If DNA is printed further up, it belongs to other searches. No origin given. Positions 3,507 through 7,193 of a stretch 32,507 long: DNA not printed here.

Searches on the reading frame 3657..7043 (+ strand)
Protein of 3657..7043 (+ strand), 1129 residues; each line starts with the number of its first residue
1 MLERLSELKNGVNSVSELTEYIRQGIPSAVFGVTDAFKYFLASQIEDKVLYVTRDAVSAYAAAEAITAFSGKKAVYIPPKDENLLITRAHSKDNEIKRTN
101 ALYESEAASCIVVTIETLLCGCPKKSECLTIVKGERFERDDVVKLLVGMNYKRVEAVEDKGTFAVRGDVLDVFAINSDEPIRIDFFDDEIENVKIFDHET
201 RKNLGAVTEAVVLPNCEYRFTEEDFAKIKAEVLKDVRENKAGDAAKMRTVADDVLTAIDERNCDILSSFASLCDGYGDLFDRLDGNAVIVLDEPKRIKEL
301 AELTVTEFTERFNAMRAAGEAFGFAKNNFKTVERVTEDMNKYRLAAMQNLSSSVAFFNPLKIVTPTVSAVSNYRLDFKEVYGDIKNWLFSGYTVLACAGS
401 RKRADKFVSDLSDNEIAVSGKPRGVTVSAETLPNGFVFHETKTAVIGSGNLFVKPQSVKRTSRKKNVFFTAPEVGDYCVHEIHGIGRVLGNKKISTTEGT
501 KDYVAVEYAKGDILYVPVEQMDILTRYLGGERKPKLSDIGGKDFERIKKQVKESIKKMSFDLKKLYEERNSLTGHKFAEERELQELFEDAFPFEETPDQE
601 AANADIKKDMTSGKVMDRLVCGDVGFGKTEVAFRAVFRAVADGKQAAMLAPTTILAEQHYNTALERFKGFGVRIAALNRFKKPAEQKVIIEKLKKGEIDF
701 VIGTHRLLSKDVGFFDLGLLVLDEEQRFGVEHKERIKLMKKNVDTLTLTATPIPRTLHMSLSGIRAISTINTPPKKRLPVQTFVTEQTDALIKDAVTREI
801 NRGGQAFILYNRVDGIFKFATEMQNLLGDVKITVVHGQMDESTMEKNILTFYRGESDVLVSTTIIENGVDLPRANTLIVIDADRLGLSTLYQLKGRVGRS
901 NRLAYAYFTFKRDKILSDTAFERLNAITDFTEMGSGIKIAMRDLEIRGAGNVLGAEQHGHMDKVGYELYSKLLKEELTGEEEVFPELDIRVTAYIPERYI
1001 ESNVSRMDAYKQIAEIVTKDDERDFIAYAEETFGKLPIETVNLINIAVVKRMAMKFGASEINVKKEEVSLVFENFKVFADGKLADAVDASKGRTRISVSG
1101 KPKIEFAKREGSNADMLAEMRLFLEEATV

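Call 17: search_protein_families(library=pfam, proteins=[window:3657-7043:+], max_evalue=0.001)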
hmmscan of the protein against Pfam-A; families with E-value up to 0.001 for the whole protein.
window:3657-7043:+ (1129 aa): 7 families
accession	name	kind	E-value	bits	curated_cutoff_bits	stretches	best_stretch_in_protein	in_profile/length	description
PF17757.6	UvrB_inter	-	2.4e-25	88.9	22.9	1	129-218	1-91/91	UvrB interaction domain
PF00270.35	DEAD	-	2.3e-23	83.2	26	1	596-757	1-164/167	DEAD/DEAH box helicase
PF00271.37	Helicase_C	-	2.5e-22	79.7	23.5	1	796-900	10-109/110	Helicase conserved C-terminal domain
PF03461.20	TRCF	-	3.7e-17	62.9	25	1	990-1074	2-86/95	TRCF domain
PF02559.22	CarD_TRCF_RID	-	5.8e-16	58.7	23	1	473-527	2-56/57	CarD-like/TRCF RID domain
PF04851.21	ResIII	-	1.4e-07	32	22.5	1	597-752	6-162/164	Type III restriction enzyme, res subunit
PF22590.2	Cas3-like_C_2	-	4.1e-05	24.2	27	1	803-901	2-105/106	CRISPR-associated nuclease/helicase Cas3, C-terminal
